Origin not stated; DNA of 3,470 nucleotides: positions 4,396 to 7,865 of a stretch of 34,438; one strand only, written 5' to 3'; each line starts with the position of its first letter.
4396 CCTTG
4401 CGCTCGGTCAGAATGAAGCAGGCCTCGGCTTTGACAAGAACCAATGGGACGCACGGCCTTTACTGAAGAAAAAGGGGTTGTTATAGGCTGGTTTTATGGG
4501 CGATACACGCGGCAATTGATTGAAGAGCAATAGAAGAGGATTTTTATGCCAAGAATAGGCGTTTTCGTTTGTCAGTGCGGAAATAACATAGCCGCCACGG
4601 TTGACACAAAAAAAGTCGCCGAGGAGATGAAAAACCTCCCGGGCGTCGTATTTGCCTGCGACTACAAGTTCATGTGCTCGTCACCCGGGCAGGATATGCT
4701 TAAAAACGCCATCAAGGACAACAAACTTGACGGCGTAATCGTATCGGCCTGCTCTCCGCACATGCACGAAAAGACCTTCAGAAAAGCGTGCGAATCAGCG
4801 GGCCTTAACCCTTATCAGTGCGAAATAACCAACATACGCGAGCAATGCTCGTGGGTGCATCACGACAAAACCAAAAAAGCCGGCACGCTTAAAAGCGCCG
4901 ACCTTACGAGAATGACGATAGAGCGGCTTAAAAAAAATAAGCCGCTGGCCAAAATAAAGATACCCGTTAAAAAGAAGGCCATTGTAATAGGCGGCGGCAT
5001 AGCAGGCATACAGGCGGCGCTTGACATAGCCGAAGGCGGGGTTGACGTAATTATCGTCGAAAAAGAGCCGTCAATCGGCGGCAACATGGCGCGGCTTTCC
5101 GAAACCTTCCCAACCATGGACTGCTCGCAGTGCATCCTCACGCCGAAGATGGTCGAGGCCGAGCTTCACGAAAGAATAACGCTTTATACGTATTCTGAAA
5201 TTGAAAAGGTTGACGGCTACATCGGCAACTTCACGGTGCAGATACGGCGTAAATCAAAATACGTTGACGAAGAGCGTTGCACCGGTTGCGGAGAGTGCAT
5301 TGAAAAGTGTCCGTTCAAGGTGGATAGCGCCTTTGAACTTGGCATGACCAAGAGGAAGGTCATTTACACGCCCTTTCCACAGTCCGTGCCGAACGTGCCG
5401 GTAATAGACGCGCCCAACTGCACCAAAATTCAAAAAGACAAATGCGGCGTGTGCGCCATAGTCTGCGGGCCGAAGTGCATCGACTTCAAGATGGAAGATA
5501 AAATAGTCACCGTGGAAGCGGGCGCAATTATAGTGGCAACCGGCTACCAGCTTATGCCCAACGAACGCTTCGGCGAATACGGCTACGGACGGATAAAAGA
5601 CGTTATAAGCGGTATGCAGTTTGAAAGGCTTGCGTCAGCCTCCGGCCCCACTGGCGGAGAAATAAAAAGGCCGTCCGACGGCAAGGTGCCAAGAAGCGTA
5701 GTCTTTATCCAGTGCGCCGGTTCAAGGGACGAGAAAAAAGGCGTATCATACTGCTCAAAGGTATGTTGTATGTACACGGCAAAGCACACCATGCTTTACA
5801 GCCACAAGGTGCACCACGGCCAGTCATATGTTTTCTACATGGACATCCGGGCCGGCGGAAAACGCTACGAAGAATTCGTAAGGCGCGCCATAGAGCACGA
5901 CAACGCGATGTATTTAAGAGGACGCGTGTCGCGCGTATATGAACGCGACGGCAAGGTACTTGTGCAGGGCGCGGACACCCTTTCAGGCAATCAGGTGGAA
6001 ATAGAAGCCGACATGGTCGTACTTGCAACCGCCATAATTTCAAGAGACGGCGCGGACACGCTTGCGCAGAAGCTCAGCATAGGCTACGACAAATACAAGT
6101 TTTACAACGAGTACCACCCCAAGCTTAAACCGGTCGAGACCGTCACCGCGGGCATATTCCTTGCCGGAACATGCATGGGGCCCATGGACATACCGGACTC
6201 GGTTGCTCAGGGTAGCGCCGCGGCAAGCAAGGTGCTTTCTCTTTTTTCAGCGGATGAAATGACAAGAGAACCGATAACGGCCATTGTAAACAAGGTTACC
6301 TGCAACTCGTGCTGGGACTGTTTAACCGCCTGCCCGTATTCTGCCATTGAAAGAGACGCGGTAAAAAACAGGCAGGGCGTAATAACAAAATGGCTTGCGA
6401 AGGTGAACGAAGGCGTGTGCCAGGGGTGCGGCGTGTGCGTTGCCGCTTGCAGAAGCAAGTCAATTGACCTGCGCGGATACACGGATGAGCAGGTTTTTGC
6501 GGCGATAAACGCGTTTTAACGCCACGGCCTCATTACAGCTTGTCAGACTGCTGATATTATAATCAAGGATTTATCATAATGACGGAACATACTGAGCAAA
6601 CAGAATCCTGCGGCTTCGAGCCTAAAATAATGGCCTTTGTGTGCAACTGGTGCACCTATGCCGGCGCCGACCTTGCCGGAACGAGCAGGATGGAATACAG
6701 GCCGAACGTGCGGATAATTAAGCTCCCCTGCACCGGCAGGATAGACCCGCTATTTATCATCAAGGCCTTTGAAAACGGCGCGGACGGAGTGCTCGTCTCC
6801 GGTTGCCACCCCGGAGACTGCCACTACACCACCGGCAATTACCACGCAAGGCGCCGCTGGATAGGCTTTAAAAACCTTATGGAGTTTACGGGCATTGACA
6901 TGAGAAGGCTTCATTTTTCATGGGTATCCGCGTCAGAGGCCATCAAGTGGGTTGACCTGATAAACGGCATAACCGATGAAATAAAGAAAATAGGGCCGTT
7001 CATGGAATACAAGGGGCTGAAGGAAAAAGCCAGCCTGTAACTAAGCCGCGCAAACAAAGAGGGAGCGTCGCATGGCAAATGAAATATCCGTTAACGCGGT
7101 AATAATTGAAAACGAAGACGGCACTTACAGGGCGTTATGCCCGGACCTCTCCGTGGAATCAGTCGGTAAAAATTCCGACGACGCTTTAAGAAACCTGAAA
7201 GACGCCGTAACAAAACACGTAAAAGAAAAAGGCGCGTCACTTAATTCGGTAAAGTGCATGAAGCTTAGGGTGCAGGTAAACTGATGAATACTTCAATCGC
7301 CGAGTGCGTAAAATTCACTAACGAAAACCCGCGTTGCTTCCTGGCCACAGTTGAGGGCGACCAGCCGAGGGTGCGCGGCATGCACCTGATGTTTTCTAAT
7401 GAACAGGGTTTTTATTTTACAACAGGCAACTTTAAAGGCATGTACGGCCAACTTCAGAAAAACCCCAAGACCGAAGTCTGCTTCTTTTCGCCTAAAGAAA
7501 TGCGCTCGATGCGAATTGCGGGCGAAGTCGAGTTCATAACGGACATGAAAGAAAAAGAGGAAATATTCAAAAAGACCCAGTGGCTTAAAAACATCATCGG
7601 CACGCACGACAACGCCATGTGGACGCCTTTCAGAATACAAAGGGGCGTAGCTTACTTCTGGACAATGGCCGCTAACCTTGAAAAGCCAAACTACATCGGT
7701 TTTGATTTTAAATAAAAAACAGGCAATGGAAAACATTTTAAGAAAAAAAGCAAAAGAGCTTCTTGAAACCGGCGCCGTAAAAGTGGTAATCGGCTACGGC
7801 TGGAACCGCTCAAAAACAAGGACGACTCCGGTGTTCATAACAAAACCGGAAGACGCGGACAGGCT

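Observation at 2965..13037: Hdr-Flx module fused in an operon between fumarase and a divergent FrdB/FrdA pair: candidate electron-bifurcating NADH:fumarate(/ferredoxin) oxidoreductase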

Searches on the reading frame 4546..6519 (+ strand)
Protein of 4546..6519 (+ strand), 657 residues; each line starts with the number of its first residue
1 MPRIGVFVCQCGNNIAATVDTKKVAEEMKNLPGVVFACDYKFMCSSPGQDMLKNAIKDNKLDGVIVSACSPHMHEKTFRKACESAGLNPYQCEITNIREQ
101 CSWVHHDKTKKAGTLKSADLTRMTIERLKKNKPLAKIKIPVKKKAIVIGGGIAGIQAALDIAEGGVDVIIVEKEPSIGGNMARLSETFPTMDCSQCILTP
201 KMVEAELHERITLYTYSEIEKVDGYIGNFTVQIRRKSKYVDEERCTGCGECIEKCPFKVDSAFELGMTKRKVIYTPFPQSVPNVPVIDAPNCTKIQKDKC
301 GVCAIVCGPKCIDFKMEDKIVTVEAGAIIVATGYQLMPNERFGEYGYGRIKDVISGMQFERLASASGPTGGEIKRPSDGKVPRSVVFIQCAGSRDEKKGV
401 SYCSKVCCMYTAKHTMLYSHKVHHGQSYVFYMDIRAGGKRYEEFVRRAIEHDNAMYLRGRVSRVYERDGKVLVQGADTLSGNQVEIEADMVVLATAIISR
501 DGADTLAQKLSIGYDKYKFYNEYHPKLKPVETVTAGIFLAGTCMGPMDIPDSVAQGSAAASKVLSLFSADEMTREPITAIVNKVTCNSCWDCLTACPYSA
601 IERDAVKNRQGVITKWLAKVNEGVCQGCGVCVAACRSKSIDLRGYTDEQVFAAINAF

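Call 3: search_protein_families(library=pfam, proteins=[window:4546-6519:+])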
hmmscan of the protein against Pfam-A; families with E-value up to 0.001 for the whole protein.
window:4546-6519:+ (657 aa): 19 families
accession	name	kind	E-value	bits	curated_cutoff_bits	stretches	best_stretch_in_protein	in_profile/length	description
PF12838.12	Fer4_7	-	1.6e-12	48.1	27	2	585-637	1-50/52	4Fe-4S dicluster domain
PF07992.20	Pyr_redox_2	-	2.6e-10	40.7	26.1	1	144-233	2-78/291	Pyridine nucleotide-disulphide oxidoreductase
PF00037.32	Fer4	-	3.7e-09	36.5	21.1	1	239-258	2-21/24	4Fe-4S binding domain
PF12831.13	FAD_oxidored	-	1e-08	35.4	27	1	146-183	3-40/416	FAD dependent oxidoreductase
PF00890.30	FAD_binding_2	-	4.3e-08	33.2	20.4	1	145-182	2-39/414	FAD binding domain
PF12837.12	Fer4_6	-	4.1e-07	30.1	25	1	240-258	4-22/24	4Fe-4S binding domain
PF01266.30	DAO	-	1.1e-06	28.9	27.9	1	145-180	2-38/353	FAD dependent oxidoreductase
PF13187.11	Fer4_9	-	1.6e-06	28.4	27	1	586-638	2-50/52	4Fe-4S dicluster domain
PF01134.28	GIDA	-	2e-06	27.6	22.1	1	145-203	2-48/391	Glucose inhibited division protein A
PF13450.12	NAD_binding_8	-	2.2e-06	28.3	21.9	1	147-183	1-37/68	NAD(P)-binding Rossmann-like domain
PF25160.1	LdpA_Fe-S-bd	-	2.3e-06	27.7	27.6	0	238-258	21-41/49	LdpA Fe-S cluster-binding domain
PF13237.11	Fer4_10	-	2.9e-06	27.5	25.5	1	580-635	3-52/53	4Fe-4S dicluster domain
PF13738.12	Pyr_redox_3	-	6.4e-06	26.1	30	0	142-234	164-250/305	Pyridine nucleotide-disulphide oxidoreductase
PF13183.11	Fer4_8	-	3.6e-05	24.6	27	0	243-259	52-68/68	4Fe-4S dicluster domain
PF14697.11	Fer4_21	-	3.6e-05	24.2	35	0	579-636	1-52/59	4Fe-4S dicluster domain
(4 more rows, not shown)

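Call 5: search_protein_families(library=ncbifam, proteins=[window:4546-6519:+], max_evalue=0.001)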
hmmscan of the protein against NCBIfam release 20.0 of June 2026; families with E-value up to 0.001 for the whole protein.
window:4546-6519:+ (657 aa): 75 families (the best 25 are shown)
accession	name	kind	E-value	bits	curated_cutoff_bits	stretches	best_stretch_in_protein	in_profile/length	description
NF040770.1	hetero_SS_HdrA2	exception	5.8e-236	785.3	1100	1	3-656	1-639/777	CoB-CoM heterodisulfide reductase HdrA2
NF041891.1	hdrA_Methbact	equivalog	3.3e-176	587.7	1300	1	3-655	2-633/762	ferredoxin:CoB-CoM heterodisulfide reductase subunit HdrA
NF041778.1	hetero_SS_HdrA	equivalog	1.1e-174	582.3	1400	1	4-655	8-648/771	ferredoxin:CoB-CoM heterodisulfide reductase subunit HdrA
NF009410.0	PRK12771.1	subfamily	3.4e-11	42.4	516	1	132-181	128-177/566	NAD(P)-binding protein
NF042909.1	FMH_DH_FwdF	exception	1.7e-09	37.2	375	2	581-642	254-313/336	tungsten-dependent formylmethanofuran dehydrogenase subunit FwdF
TIGR02179.1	PorD_KorD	subfamily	3.1e-09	36.8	60.05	1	579-642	20-74/78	2-oxoacid:acceptor oxidoreductase, delta subunit, pyruvate/2-ketoisovalerate family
NF045637.1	carotdesatCrtDProt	equivalog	9.8e-09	34.2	580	1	146-210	2-66/485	1-hydroxycarotenoid 3,4-desaturase CrtD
TIGR01944.1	rnfB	subfamily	1.5e-07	31.1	68.7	1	569-648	98-168/190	RnfABCDGE type electron transport complex subunit B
TIGR01813.1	flavo_cyto_c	subfamily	3.5e-07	29.3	285.45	1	146-182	3-40/444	flavocytochrome c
TIGR03997.1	mycofact_OYE_2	equivalog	5.1e-07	28.5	793.15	1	138-185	374-422/645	mycofactocin system FadH/OYE family oxidoreductase 2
NF045599.1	bili_reduct_long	exception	7e-07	27.9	750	1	141-181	380-420/641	bilirubin reductase, long form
NF041087.1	bile_acid_BaiCD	equivalog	8.5e-07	27.5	825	1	137-182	375-420/642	bile acid Fe-S flavoenzyme BaiCD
NF005560.0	PRK07233.1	equivalog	9.6e-07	28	252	1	145-184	3-42/435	hypothetical protein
NF045663.1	diclust_near_Sec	equivalog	9.9e-07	27.2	530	1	111-212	76-179/759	pyridine nucleotide-disulfide oxidoreductase/dicluster-binding protein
TIGR00562.1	proto_IX_ox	equivalog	1.3e-06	27.3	97.85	1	142-182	2-44/470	protoporphyrinogen oxidase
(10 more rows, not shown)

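Call 53: search_solved_structures(query=window:4546-6519:+, max_evalue=1e-10)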
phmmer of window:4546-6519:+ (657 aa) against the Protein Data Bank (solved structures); distinct sequences matched with E-value up to 1e-10: 6.
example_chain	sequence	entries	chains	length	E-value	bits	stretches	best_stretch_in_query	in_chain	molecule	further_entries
5odc_A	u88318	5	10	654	9.6e-195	651.7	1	2-654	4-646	Heterodisulfide reductase, subunit A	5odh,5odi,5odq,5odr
8rvu_a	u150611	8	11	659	9.1e-186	622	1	2-656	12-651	H(2):CoB-CoM heterodisulfide,ferredoxin reductase subunit A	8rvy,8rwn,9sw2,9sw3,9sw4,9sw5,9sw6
8rvv_A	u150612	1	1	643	1.2e-185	621.6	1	2-656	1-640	H(2):CoB-CoM heterodisulfide,ferredoxin reductase subunit A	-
7bkb_A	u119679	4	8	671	1e-182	612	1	2-657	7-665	CoB--CoM heterodisulfide reductase iron-sulfur subunit A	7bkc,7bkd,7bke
9sfi_A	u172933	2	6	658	1.5e-174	585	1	2-655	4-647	CoB--CoM heterodisulfide reductase iron-sulfur subunit A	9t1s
6tjr_A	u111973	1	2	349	6.4e-36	127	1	322-567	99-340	Fumarate reductase/succinate dehydrogenase flavoprotein domain protein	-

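Call 85: search_solved_structures(query=window:4546-6519:+, max_evalue=1e-150, show_alignments=1)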
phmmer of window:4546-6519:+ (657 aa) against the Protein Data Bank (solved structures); distinct sequences matched with E-value up to 1e-150: 5.
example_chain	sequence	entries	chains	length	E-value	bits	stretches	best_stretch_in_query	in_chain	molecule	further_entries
5odc_A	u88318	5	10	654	9.6e-195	651.7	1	2-654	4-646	Heterodisulfide reductase, subunit A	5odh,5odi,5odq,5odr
8rvu_a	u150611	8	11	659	9.1e-186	622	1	2-656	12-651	H(2):CoB-CoM heterodisulfide,ferredoxin reductase subunit A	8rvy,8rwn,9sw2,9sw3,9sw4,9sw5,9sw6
8rvv_A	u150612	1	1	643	1.2e-185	621.6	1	2-656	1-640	H(2):CoB-CoM heterodisulfide,ferredoxin reductase subunit A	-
7bkb_A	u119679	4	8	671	1e-182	612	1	2-657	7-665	CoB--CoM heterodisulfide reductase iron-sulfur subunit A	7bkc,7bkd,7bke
9sfi_A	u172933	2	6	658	1.5e-174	585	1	2-655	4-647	CoB--CoM heterodisulfide reductase iron-sulfur subunit A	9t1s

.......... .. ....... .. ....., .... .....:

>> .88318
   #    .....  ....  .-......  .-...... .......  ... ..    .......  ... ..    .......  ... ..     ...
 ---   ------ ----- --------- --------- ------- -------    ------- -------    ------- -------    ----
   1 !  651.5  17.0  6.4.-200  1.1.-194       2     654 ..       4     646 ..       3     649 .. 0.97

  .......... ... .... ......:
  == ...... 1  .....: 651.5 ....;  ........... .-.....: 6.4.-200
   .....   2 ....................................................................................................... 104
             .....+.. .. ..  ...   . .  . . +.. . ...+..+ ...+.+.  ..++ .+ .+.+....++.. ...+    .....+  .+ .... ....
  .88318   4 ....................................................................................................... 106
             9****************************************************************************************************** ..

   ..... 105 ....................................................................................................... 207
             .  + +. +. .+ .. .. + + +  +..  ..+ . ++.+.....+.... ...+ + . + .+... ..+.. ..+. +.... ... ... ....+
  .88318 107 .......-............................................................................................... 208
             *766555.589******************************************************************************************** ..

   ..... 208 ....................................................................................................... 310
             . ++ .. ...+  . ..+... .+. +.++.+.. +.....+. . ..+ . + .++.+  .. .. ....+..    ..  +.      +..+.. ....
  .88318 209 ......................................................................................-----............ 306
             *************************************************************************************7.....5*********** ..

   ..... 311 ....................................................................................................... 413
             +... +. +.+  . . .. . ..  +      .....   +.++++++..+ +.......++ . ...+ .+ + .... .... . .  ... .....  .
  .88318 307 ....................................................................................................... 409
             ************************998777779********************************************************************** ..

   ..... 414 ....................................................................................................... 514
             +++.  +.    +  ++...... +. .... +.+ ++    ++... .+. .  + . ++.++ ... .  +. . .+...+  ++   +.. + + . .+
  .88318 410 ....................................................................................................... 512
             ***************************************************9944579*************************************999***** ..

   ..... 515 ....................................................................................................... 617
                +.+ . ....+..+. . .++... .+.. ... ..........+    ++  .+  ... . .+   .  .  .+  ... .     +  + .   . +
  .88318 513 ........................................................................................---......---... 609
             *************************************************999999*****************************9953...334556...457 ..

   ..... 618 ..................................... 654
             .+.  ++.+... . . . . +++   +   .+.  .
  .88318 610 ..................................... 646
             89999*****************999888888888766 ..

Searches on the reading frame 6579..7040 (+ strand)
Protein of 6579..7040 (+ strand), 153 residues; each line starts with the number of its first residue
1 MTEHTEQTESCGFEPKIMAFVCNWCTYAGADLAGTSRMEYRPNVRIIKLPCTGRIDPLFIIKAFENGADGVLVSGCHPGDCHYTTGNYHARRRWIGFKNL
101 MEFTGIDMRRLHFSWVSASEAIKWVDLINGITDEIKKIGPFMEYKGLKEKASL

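Call 3: search_protein_families(library=pfam, proteins=[window:6579-7040:+])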
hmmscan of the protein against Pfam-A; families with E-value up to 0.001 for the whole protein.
window:6579-7040:+ (153 aa): 1 family
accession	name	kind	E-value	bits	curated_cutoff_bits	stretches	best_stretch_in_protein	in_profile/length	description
PF02662.21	FlpD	-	8.3e-52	174.8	22.3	1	17-139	1-123/123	Methyl-viologen-reducing hydrogenase, delta subunit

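Call 5: search_protein_families(library=ncbifam, proteins=[window:6579-7040:+], max_evalue=0.001)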
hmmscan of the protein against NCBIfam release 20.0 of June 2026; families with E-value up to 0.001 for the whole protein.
window:6579-7040:+ (153 aa): 4 families
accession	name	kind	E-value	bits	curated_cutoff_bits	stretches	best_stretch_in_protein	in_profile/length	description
NF040770.1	hetero_SS_HdrA2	exception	7.1e-50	169.9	1100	1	9-141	642-774/777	CoB-CoM heterodisulfide reductase HdrA2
NF045873.1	F420_non_VhuD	exception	3.9e-39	133.7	215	1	14-140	1-127/132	F420-non-reducing hydrogenase iron-sulfur subunit VhuD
NF041891.1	hdrA_Methbact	equivalog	1.2e-11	43.7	1300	1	14-118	643-741/762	ferredoxin:CoB-CoM heterodisulfide reductase subunit HdrA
NF041778.1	hetero_SS_HdrA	equivalog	3.9e-05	21.7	1400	1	14-75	653-714/771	ferredoxin:CoB-CoM heterodisulfide reductase subunit HdrA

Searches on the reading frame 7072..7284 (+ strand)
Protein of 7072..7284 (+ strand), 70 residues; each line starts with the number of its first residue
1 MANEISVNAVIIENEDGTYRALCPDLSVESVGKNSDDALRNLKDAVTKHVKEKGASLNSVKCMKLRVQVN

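Call 3: search_protein_families(library=pfam, proteins=[window:7072-7284:+])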
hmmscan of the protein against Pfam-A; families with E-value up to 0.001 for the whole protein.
window:7072-7284:+ (70 aa): 0 families

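Call 5: search_protein_families(library=ncbifam, proteins=[window:7072-7284:+], max_evalue=0.001)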
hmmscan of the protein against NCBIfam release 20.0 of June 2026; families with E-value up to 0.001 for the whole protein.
window:7072-7284:+ (70 aa): 0 families

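Call 60: search_protein_families(library=pfam, proteins=[window:7072-7284:+], max_evalue=5)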
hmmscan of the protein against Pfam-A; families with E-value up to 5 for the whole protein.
window:7072-7284:+ (70 aa): 3 families
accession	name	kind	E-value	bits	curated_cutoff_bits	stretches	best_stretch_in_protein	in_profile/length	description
PF15919.11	HicB_lk_antitox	-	0.012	16.2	27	1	10-54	3-52/123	HicB_like antitoxin of bacterial toxin-antitoxin system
PF07151.18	DUF1391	-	0.038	14.1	27.3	1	3-22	7-26/48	Protein of unknown function (DUF1391)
PF24113.1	DUF7387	-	0.041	14.7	27.9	1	11-56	16-60/85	Family of unknown function (DUF7387)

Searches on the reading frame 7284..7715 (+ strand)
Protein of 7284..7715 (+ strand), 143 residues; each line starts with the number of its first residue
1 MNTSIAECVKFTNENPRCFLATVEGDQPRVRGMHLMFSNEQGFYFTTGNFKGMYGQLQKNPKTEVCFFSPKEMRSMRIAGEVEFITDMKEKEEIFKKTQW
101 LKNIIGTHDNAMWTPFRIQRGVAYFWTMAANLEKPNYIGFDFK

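Call 3: search_protein_families(library=pfam, proteins=[window:7284-7715:+])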
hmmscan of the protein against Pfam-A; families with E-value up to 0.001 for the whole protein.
window:7284-7715:+ (143 aa): 4 families
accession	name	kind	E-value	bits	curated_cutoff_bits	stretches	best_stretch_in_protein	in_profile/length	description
PF01243.27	PNPOx_N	-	2.8e-14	53.9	28.1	1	6-95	3-86/120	Pyridoxamine 5'-phosphate oxidase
PF12766.13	Pyridox_oxase_2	-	1.9e-05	25.6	26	1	13-85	19-99/100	Pyridoxamine 5'-phosphate oxidase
PF16242.11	Pyrid_ox_like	-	7.4e-05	22.7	28.8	1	13-126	11-125/149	Pyridoxamine 5'-phosphate oxidase like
PF12900.13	Pyridox_ox_2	-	0.00076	19.9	27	1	6-97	3-102/140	Pyridoxamine 5'-phosphate oxidase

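Call 5: search_protein_families(library=ncbifam, proteins=[window:7284-7715:+], max_evalue=0.001)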
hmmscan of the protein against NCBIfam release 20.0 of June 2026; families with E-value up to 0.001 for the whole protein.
window:7284-7715:+ (143 aa): 4 families
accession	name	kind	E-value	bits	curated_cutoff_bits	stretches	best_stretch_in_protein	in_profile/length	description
NF004231.0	PRK05679.1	subfamily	3.2e-06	26.7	129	1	14-91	44-122/213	pyridoxal 5'-phosphate synthase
TIGR00558.3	pdxH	equivalog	6.6e-06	25.8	180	1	14-96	20-102/190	pyridoxamine 5'-phosphate oxidase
TIGR04026.2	PPOX_FMN_cyano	equivalog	0.00037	20.4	220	1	46-99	55-108/191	Npun_F5749 family FMN-dependent PPOX-type flavoprotein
TIGR03618.1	Rv1155_F420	subfamily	0.00069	19.8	79.05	1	10-96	3-92/127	TIGR03618 family F420-dependent PPOX class oxidoreductase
